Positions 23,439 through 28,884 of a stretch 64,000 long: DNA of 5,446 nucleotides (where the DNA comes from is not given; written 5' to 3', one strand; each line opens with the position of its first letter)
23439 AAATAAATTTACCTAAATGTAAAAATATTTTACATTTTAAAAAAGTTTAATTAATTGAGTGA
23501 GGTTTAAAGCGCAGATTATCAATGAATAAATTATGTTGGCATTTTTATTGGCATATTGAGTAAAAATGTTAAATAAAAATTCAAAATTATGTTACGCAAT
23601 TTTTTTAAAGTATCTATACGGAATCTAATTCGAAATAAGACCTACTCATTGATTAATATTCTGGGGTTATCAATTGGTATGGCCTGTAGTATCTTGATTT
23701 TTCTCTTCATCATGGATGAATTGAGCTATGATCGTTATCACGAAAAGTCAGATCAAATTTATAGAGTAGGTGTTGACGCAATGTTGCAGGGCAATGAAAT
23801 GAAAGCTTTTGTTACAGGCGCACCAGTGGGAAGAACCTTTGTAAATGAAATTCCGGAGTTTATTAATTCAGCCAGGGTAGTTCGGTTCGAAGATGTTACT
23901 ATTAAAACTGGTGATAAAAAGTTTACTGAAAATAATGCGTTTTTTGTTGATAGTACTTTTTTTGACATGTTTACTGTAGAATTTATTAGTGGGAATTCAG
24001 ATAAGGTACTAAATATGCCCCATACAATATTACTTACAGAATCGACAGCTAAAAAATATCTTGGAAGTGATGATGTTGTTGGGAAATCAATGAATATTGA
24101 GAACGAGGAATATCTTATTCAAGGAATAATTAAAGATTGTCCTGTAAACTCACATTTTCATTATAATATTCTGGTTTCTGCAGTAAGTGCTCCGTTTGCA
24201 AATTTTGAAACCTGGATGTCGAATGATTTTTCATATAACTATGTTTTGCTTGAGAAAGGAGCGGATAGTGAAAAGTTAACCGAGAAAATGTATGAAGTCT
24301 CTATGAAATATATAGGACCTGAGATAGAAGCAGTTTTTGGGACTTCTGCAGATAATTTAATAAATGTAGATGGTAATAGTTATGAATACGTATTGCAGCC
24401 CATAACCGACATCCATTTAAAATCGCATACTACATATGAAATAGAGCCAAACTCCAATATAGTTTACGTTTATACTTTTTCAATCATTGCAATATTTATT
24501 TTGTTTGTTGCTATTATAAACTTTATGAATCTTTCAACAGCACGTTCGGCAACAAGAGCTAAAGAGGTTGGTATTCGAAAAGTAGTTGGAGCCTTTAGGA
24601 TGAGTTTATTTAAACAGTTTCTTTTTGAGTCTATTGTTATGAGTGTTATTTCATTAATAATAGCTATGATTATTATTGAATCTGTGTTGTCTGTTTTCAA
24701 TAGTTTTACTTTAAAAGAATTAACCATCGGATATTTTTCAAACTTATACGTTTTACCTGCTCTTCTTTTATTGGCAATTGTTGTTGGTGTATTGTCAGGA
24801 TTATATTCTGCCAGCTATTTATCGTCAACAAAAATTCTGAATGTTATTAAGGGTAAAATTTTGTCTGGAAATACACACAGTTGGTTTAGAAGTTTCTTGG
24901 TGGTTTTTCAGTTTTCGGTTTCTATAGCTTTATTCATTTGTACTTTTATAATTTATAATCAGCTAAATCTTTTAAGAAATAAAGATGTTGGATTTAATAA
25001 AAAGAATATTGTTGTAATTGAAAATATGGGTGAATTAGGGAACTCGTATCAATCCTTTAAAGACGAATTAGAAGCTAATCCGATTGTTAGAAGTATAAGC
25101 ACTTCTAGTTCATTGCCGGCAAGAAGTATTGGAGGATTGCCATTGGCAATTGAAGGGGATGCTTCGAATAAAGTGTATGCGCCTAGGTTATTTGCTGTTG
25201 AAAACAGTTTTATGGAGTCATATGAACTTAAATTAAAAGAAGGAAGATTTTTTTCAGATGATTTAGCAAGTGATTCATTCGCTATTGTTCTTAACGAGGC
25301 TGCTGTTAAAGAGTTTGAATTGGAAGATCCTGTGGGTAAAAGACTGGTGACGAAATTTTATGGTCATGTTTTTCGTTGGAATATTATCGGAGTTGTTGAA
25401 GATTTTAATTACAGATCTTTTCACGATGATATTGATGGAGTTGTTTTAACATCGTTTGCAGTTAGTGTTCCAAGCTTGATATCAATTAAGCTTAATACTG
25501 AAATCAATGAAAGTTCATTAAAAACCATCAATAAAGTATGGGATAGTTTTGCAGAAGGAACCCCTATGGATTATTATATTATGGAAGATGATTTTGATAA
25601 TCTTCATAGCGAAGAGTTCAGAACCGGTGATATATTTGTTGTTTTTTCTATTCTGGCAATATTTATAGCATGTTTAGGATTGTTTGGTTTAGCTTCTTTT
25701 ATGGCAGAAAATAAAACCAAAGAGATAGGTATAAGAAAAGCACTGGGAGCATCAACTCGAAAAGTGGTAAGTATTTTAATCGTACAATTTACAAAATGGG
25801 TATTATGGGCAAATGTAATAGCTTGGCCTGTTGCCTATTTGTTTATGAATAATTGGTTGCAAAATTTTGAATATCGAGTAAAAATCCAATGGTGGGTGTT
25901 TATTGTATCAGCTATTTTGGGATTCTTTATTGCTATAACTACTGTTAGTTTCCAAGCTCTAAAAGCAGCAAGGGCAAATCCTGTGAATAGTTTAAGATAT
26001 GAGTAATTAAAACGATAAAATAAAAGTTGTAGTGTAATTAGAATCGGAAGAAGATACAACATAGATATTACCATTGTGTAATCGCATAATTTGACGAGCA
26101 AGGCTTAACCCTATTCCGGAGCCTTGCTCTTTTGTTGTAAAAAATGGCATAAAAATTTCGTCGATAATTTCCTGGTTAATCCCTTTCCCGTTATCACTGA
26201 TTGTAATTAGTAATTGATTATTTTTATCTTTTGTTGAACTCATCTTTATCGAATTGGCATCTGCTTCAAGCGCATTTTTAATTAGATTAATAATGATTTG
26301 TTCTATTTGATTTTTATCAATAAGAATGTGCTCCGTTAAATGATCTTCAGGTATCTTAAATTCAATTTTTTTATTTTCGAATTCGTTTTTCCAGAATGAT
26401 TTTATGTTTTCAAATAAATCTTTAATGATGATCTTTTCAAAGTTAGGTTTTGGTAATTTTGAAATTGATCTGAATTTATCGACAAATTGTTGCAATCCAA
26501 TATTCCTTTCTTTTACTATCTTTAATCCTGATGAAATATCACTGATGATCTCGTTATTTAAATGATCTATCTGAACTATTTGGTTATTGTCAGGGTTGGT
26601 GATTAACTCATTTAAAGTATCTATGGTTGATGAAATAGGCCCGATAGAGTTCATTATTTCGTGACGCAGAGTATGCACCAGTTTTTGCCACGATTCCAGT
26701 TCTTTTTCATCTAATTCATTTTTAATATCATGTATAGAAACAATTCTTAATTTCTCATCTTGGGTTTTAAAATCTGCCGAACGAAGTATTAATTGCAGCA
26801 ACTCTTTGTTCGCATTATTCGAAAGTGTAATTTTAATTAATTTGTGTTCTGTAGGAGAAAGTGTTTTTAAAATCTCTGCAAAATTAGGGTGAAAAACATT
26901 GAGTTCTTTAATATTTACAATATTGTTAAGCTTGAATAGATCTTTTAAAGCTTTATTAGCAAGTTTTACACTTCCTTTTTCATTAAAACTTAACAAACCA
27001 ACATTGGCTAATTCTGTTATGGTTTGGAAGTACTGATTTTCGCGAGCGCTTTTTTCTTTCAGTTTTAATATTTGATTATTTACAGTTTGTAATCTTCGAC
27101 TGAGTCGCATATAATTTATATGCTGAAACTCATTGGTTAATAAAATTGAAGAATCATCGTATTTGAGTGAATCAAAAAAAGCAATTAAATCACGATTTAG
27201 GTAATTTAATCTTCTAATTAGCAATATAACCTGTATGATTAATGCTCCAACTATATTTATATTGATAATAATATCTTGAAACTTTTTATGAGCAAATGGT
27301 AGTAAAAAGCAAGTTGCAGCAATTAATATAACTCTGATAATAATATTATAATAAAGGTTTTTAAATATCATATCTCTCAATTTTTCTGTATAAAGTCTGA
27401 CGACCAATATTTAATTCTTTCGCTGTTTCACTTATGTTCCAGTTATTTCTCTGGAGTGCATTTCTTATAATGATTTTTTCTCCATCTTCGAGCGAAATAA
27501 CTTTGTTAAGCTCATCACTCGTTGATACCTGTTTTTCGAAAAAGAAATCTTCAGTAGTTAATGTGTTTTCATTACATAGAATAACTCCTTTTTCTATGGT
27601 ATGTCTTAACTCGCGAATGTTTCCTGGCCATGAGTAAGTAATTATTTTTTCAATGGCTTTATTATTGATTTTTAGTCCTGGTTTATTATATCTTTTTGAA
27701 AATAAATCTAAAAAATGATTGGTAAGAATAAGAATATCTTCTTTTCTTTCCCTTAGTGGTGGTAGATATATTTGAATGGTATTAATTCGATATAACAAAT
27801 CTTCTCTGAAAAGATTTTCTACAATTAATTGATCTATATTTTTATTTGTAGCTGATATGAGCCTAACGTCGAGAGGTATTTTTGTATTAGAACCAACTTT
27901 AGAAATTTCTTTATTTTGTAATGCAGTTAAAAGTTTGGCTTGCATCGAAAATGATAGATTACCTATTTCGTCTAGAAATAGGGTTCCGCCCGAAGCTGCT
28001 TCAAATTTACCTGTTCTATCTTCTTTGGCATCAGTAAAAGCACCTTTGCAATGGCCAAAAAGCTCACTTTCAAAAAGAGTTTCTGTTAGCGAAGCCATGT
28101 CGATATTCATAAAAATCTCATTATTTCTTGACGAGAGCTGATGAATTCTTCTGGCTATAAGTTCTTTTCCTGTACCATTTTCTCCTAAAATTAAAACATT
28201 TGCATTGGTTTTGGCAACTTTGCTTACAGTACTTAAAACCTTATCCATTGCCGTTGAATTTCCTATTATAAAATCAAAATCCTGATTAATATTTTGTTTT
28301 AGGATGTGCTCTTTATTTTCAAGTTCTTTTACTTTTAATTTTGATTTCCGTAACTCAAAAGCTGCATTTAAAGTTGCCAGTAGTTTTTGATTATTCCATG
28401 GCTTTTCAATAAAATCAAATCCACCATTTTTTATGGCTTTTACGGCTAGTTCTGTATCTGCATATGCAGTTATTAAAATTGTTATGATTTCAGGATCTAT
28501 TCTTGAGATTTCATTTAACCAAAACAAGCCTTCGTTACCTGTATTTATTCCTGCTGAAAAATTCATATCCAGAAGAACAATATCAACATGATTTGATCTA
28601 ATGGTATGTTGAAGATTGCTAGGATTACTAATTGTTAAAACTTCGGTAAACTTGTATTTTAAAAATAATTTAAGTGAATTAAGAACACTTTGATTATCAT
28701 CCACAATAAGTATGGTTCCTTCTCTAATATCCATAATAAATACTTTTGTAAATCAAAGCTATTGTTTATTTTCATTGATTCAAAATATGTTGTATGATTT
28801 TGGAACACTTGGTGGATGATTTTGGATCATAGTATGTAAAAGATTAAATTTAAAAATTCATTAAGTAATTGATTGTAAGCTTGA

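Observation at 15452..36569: Four-fold tandem amplification of a complete sensor / sigma-54 activator / orphan FtsX permease cassette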

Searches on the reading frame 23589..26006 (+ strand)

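Call 3: search_protein_families(library=pfam, proteins=[window:23589-26006:+])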
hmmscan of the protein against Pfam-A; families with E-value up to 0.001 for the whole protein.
window:23589-26006:+ (805 aa): 2 families
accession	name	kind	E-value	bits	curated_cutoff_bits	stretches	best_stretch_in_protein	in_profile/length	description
PF12704.14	MacB_PCD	-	2.3e-31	110.2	27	2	20-234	1-204/207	MacB-like periplasmic core domain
PF02687.27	FtsX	-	6.3e-23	81.6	25.5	2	685-798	2-120/120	FtsX-like permease C-terminal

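Call 11: search_protein_families(library=ncbifam, proteins=[window:23589-26006:+], max_evalue=0.00001)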
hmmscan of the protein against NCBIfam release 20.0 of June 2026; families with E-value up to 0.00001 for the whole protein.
window:23589-26006:+ (805 aa): 3 families
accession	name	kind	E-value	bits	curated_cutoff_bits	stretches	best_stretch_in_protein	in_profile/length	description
TIGR03434.1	ADOP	subfamily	4.5e-82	276.4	622.3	1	7-805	6-803/803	ADOP family duplicated permease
NF038008.1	ABC_perm_DarB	equivalog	1.4e-39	135.7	700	1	20-789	12-770/777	darobactin export ABC transporter permease subunit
NF007826.0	PRK10535.1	equivalog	3.7e-08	32.1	966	0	297-408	525-633/648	macrolide ABC transporter ATP-binding protein/permease MacB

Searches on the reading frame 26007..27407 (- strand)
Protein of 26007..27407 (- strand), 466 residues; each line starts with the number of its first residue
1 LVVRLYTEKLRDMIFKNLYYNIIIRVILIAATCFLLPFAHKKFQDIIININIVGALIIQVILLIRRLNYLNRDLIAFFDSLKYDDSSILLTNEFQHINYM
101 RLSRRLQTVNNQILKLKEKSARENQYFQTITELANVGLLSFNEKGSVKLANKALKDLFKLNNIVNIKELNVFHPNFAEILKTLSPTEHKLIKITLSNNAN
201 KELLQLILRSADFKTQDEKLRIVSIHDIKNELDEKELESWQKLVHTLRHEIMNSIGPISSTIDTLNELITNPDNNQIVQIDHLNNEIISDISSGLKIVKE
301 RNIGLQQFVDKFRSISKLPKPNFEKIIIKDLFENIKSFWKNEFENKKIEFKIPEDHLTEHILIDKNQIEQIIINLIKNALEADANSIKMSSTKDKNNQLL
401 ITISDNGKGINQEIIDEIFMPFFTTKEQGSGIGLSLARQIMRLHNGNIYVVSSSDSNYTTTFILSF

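Call 3: search_protein_families(library=pfam, proteins=[window:26007-27407:-])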
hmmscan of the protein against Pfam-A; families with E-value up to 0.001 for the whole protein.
window:26007-27407:- (466 aa): 2 families
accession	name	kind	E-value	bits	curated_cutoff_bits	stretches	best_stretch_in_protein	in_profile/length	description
PF02518.31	HATPase_c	-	4.1e-22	79.1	26.4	1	364-464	2-107/111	Histidine kinase-, DNA gyrase B-, and HSP90-like ATPase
PF13589.12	HATPase_c_3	-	7.8e-09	36.1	25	1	368-426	3-60/137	Histidine kinase-, DNA gyrase B-, and HSP90-like ATPase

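Call 48: search_solved_structures(query=window:26007-27407:-, max_evalue=1e-10)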
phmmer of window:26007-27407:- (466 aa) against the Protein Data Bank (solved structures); distinct sequences matched with E-value up to 1e-10: 7.
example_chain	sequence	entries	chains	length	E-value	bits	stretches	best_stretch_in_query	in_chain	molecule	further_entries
4gcz_A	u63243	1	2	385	2.8e-18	69.3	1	344-464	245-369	Blue-light photoreceptor, Sensor protein fixL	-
8a3u_A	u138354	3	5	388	2.9e-18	69.2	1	345-464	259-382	Putative Sensory box protein,Sensor protein FixL | Putative Sensory box protein,Putative Sensory box protein,Sensor protein FixL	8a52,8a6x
8a7f_A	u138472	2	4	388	3e-18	69.2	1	345-464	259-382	Putative Sensory box protein,Sensor protein FixL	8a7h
3a0t_A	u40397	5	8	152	1.1e-17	67.3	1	325-451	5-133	Sensor protein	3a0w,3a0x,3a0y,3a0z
3a0r_A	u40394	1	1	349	1.4e-16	63.7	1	237-451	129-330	Sensor protein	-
9jfj_A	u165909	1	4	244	3.1e-16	62.5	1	330-461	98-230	Sensor histidine kinase ZraS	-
9p6i_A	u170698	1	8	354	1.1e-12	50.9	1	338-455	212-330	histidine kinase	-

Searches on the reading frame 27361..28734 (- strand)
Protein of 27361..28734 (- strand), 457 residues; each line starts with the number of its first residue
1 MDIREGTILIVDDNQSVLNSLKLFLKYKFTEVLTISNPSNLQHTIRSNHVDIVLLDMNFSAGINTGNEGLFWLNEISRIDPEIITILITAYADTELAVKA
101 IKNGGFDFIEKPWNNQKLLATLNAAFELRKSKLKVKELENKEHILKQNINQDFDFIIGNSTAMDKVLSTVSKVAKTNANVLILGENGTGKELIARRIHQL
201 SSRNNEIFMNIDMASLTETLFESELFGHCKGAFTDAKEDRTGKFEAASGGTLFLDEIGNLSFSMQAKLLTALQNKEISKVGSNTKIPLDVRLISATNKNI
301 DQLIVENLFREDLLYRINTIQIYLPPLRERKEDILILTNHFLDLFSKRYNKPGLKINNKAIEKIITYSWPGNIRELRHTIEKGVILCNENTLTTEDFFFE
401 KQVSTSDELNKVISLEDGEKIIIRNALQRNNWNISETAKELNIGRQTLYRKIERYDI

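Call 3: search_protein_families(library=pfam, proteins=[window:27361-28734:-])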
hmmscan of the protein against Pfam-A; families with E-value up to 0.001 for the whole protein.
window:27361-28734:- (457 aa): 13 families
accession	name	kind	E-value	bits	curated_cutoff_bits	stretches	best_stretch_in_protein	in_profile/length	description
PF00158.32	Sigma54_activat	-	4.1e-67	225.5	20.2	1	156-322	1-167/168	Sigma-54 interaction domain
PF14532.12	Sigma54_activ_2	-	6.5e-24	85.2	25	1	157-327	1-138/138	Sigma-54 interaction domain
PF25601.1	AAA_lid_14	-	7.1e-22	77.5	27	1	328-404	1-77/87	AAA+ ATPase lid domain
PF00072.30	Response_reg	-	7.7e-20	71.6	30.2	1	8-122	1-110/111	Response regulator receiver domain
PF02954.25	HTH_8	-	3e-15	56.1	22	1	415-455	2-42/42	Bacterial regulatory protein, Fis family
PF07728.20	AAA_5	-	1.8e-11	44.7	22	1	179-299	1-124/139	AAA domain (dynein-related subfamily)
PF01078.27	Mg_chelatase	-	1.2e-07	31.8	20.3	1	173-298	18-158/207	Magnesium chelatase, subunit ChlI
PF00004.35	AAA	-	5e-06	27.4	21.2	1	180-308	1-119/131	ATPase family associated with various cellular activities (AAA)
PF02796.21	HTH_7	-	0.00011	22.7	23.8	1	434-452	24-42/45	Helix-turn-helix domain of resolvase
PF07724.20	AAA_2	-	0.00019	21.9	27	1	177-278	3-105/166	AAA domain (Cdc48 subfamily)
PF13556.12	HTH_30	-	0.00025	21.2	27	1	429-454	10-35/59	PucR C-terminal helix-turn-helix domain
PF20030.5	bpMoxR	-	0.00046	19.8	27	1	167-301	21-149/205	MoxR domain in the MoxR-vWA-beta-propeller ternary systems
PF13518.12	HTH_28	-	0.00052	20.5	25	1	425-456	7-37/52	Helix-turn-helix domain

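Call 11: search_protein_families(library=ncbifam, proteins=[window:27361-28734:-], max_evalue=0.00001)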
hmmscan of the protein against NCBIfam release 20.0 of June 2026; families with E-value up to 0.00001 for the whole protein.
window:27361-28734:- (457 aa): 57 families (the best 25 are shown)
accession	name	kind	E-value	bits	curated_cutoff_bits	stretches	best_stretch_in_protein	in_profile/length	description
TIGR02915.1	PEP_resp_reg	equivalog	2.1e-118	396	502.6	1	8-457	1-444/445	PEP-CTERM-box response regulator transcription factor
NF008469.0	PRK11361.1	equivalog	2.3e-107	359.6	714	1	7-457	6-456/461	acetoacetate metabolism transcriptional regulator AtoC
NF041552.1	TF_PrdR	equivalog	2e-102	343.4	795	1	125-456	241-577/577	sigma-54 dependent transcriptional regulator PrdR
TIGR01818.1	ntrC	equivalog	4e-99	332.5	558.6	1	8-397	1-377/463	nitrogen regulation protein NR(I)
TIGR01817.1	nifA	equivalog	3.2e-97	326.5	528.85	1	132-425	174-464/534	nif-specific transcriptional activator NifA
NF007689.0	PRK10365.1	equivalog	6.6e-95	318.5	760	1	7-454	7-441/441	sigma-54-dependent response regulator transcription factor ZraR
NF003451.0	PRK05022.1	equivalog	4.9e-93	312.6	476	1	120-455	157-508/512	nitric oxide reductase transcriptional regulator NorR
NF049963.1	RespRegFlgRCampy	domain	2.9e-90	303.2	750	1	8-457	3-429/429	fla regulon two-component system response regulator FlgR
NF041946.1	LuxO_transreg_Vib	equivalog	6.8e-89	298.8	800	1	10-395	1-374/463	quorum-sensing sigma-54 dependent transcriptional regulator LuxO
NF038308.1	RNA_repair_RtcR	equivalog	1.3e-87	294.8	650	1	82-397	111-432/530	RNA repair transcriptional activator RtcR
NF051870.1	NAssimRespRegNtrX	equivalog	6e-87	292.4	600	1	7-453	3-448/452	nitrogen assimilation response regulator NtrX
NF011695.0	PRK15115.1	equivalog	1.1e-82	278.2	763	1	5-456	6-437/445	two-component system response regulator GlrR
NF008176.1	PRK10923.1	equivalog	3e-80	270.1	620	1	4-397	2-381/469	nitrogen regulation protein NR(I)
NF050807.1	TransRegFlbDCaul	equivalog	7.5e-80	269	750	1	149-401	113-365/454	sigma-54-dependent transcriptional regulator FlbD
TIGR02974.1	phageshock_pspF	equivalog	3.4e-79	266.5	443.55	1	156-399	1-245/336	phage shock protein operon transcriptional activator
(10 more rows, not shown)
